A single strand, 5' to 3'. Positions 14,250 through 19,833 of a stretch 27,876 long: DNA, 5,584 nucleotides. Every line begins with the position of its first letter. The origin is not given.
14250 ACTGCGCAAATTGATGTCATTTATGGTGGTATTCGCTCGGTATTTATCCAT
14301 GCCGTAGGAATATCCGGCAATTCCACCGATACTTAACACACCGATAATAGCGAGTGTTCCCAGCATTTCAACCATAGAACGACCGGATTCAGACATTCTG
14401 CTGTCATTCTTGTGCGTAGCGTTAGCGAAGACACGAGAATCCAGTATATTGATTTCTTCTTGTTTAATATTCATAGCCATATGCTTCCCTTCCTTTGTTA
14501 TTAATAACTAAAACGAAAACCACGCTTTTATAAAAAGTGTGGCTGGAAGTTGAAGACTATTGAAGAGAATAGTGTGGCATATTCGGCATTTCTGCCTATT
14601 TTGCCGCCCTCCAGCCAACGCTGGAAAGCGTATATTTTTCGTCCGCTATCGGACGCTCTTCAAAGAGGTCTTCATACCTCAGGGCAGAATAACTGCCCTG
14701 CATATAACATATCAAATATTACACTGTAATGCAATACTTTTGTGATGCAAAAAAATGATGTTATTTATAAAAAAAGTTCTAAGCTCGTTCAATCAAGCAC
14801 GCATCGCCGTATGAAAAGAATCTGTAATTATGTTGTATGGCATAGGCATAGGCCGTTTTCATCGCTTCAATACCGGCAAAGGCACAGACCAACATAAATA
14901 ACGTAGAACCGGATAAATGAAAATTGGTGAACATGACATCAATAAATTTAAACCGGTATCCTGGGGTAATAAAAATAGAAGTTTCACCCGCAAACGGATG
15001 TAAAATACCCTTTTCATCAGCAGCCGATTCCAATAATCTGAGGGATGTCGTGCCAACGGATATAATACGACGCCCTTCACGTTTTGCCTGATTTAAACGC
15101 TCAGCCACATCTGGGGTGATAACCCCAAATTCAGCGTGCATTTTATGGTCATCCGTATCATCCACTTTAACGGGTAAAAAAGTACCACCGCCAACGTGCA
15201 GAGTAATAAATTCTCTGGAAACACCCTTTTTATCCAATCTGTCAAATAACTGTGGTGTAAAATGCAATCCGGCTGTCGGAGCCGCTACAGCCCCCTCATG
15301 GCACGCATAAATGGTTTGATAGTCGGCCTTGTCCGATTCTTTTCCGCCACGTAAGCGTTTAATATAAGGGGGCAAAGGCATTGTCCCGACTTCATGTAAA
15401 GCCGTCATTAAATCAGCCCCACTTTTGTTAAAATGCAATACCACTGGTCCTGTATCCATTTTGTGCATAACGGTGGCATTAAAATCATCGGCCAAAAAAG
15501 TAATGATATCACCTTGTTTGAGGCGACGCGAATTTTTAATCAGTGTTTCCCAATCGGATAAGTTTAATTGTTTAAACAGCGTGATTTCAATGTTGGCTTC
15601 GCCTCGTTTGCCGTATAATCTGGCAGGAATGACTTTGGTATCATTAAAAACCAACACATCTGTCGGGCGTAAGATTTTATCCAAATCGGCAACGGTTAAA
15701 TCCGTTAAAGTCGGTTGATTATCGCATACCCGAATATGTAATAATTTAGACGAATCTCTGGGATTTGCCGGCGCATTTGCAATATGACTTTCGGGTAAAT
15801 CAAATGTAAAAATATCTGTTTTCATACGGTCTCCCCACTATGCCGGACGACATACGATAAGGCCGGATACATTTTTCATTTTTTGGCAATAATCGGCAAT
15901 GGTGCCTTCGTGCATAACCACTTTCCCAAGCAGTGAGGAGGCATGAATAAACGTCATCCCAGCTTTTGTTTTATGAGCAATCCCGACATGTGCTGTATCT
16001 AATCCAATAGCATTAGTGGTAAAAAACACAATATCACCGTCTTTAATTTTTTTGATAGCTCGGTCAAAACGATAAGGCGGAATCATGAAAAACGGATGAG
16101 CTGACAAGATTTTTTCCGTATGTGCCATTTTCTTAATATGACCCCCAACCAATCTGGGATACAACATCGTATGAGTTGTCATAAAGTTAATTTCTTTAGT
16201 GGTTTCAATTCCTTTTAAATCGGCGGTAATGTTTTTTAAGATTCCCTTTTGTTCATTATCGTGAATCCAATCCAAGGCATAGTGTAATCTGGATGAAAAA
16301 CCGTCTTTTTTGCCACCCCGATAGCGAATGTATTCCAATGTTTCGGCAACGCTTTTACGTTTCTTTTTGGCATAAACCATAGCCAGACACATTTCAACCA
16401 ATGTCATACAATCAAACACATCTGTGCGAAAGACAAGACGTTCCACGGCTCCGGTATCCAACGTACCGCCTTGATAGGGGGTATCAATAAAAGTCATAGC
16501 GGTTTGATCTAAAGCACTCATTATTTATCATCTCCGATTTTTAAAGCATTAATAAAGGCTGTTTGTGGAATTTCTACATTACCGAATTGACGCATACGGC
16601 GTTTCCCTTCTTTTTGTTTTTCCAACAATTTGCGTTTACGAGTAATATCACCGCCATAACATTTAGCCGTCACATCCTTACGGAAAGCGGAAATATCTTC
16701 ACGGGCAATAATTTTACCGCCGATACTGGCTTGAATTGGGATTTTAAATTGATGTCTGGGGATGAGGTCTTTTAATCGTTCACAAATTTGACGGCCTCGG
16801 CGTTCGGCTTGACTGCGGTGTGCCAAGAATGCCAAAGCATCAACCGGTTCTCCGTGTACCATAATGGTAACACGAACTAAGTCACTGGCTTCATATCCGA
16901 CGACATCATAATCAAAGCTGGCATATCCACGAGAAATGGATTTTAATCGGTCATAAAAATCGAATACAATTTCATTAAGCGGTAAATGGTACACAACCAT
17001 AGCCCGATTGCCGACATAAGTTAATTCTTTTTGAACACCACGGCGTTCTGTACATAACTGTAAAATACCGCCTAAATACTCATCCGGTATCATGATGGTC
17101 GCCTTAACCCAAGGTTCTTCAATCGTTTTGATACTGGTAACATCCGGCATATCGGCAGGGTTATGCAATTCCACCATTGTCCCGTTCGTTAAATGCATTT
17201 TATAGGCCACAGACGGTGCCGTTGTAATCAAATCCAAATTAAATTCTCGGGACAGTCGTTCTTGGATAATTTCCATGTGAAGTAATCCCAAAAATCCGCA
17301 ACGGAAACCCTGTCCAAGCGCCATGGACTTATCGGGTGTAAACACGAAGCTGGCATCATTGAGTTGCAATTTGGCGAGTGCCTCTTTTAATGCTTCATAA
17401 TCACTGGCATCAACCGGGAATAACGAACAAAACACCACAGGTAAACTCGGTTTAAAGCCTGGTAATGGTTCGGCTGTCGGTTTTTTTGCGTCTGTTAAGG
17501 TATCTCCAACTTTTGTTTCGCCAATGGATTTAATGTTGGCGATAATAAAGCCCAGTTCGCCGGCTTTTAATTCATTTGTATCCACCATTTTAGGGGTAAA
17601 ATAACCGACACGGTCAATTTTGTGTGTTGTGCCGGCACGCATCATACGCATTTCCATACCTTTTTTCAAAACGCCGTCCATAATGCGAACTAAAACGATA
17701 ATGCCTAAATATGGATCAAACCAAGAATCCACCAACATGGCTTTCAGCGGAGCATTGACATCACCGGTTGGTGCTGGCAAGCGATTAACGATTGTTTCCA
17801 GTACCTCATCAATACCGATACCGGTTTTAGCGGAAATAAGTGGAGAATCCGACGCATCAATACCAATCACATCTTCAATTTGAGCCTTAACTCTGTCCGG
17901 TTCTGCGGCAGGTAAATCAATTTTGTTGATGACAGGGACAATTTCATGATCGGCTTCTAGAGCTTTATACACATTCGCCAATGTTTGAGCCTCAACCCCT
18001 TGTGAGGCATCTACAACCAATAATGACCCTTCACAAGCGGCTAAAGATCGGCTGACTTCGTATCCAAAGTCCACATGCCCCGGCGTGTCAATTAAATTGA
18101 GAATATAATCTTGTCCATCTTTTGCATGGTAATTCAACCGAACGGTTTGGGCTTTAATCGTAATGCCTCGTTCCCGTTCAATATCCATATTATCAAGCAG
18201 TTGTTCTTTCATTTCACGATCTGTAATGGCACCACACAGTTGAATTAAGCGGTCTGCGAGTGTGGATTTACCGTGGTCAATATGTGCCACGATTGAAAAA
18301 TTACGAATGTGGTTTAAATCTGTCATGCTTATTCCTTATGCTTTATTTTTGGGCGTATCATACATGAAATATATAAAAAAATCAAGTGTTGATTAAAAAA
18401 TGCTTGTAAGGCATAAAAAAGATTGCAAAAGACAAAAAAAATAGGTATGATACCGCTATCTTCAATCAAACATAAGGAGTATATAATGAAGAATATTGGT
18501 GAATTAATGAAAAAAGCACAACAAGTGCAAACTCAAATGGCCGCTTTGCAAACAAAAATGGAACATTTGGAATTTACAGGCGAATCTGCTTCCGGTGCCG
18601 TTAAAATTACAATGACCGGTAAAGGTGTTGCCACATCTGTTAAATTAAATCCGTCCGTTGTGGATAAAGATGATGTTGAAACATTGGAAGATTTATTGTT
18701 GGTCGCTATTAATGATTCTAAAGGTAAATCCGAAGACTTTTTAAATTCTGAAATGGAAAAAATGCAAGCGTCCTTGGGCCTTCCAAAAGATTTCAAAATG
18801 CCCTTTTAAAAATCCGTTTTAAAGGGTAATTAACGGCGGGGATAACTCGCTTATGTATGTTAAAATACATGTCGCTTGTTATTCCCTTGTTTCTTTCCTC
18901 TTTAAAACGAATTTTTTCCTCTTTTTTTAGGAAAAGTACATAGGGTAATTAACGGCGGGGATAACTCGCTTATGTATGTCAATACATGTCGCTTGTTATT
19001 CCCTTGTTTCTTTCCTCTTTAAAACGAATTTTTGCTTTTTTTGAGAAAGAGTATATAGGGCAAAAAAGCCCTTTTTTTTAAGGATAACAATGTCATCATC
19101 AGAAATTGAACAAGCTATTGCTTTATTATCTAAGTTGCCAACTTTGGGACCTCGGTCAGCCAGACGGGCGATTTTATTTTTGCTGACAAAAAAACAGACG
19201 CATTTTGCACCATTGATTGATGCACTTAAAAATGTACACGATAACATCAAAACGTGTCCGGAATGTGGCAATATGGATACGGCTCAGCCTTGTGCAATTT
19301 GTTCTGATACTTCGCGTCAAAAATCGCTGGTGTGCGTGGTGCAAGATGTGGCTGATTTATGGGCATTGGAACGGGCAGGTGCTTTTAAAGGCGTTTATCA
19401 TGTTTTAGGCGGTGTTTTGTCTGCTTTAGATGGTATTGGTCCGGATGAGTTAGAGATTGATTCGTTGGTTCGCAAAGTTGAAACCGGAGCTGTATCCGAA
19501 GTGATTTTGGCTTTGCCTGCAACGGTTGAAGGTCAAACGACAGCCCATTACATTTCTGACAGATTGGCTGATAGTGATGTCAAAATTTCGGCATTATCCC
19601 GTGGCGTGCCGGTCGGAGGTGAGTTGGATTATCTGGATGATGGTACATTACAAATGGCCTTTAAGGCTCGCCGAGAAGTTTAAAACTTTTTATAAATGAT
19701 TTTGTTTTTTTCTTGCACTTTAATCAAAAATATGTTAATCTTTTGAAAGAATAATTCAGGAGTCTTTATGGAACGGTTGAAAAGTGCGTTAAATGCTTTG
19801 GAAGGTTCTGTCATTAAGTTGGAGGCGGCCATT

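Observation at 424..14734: Three dispersed Arg(+1) prepilin-like genes with modular heads, each behind a candidate switch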

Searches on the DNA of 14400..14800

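Call 66: search_rna_families(source=window, start=14400, end=14800, threshold=evalue, max_evalue=10)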
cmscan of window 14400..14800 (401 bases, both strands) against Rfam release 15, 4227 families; matches with E-value up to 10: 0.
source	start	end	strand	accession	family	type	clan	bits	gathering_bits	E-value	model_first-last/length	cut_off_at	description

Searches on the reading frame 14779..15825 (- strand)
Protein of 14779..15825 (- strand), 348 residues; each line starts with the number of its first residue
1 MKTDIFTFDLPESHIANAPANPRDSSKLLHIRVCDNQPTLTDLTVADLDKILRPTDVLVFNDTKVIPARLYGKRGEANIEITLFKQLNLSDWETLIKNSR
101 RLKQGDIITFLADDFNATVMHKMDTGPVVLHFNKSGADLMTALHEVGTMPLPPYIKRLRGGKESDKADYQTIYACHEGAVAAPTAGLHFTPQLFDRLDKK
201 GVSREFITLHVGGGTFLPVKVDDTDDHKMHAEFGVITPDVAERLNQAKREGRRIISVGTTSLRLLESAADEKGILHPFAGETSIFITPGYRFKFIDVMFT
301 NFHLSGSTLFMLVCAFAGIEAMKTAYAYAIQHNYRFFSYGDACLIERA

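Call 12: search_protein_families(library=pfam, proteins=[window:14779-15825:-], max_evalue=0.001)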
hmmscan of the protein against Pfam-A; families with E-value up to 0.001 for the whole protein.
window:14779-15825:- (348 aa): 1 family
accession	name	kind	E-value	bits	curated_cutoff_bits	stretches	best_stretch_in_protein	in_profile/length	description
PF02547.20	Queuosine_synth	-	9.2e-122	406.6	25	1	5-345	3-322/322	Queuosine biosynthesis protein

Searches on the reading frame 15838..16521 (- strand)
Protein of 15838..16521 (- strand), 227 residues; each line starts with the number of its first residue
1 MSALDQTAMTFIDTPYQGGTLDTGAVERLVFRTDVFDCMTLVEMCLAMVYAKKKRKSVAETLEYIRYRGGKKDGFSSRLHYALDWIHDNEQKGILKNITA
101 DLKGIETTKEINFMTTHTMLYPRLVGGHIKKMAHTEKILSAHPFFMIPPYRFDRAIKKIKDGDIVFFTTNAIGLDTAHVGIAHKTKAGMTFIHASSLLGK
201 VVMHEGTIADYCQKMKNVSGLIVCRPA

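Call 12: search_protein_families(library=pfam, proteins=[window:15838-16521:-], max_evalue=0.001)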
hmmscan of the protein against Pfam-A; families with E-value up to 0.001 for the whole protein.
window:15838-16521:- (227 aa): 2 families
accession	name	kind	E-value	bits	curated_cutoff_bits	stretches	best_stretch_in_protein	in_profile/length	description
PF07313.18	AmiA-like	-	6.3e-39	134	27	1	8-216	3-200/202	N-acetylmuramoyl-L-alanine amidase-like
PF00877.26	NLPC_P60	-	0.00073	19.9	23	0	154-197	46-82/105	NlpC/P60 family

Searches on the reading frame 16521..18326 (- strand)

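Call 12: search_protein_families(library=pfam, proteins=[window:16521-18326:-], max_evalue=0.001)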
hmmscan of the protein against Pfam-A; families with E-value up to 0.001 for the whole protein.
window:16521-18326:- (601 aa): 7 families
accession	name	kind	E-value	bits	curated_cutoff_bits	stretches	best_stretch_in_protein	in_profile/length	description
PF00009.33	GTP_EFTU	-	4.5e-54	183.3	26.5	1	6-184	2-187/188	Elongation factor Tu GTP binding domain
PF06421.17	LepA_C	-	5e-50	168.5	29.7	1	490-596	1-107/107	GTP-binding protein LepA C-terminus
PF00679.30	EFG_C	-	1e-20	74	27.9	1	402-484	2-84/89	Elongation factor G C-terminus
PF03144.31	GTP_EFTU_D2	-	3.7e-12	46.9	30.3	1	208-278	1-73/73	Elongation factor Tu domain 2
PF14492.12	EFG_III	-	1.4e-07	31.9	27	1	296-368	4-73/75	Elongation Factor G, domain III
PF01926.29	MMR_HSR1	-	3.9e-05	24.2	21.9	1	17-135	9-113/113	50S ribosome-binding GTPase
PF16658.11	RF3_C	-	6.5e-05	23.2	40.1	1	287-377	3-87/132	Class II release factor RF3, C-terminal domain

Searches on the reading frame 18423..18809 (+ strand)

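Call 12: search_protein_families(library=pfam, proteins=[window:18423-18809:+], max_evalue=0.001)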
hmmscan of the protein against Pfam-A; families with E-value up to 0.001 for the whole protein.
window:18423-18809:+ (128 aa): 1 family
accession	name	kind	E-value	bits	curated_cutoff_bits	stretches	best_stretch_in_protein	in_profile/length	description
PF02575.21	YbaB_DNA_bd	-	3.9e-26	91.5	25.5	1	29-116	1-88/91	YbaB/EbfC DNA-binding family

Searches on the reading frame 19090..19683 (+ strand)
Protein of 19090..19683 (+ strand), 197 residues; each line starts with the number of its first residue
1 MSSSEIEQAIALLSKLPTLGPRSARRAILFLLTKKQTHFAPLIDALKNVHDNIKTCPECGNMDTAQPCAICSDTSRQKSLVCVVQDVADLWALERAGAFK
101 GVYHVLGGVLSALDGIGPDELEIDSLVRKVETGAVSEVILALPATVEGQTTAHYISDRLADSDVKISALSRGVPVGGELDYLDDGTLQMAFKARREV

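Call 12: search_protein_families(library=pfam, proteins=[window:19090-19683:+], max_evalue=0.001)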
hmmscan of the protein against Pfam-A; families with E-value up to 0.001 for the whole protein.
window:19090-19683:+ (197 aa): 5 families
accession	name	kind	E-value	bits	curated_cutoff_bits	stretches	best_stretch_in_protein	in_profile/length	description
PF13662.12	Toprim_4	-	5.3e-26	91.1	25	1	80-169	2-84/85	Toprim domain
PF21175.2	RecR_C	-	4.1e-11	42.5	22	1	172-195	1-24/24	RecR, C-terminal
PF21176.3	RecR_HhH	-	1.3e-07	31.7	27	1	6-49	1-44/45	RecR, helix-hairpin-helix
PF02132.21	RecR_ZnF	-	1.5e-06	28.2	22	1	53-73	1-21/21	RecR, Cys4-zinc finger domain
PF01751.28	Toprim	-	5.6e-06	26.9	23.1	1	81-167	2-94/96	Toprim domain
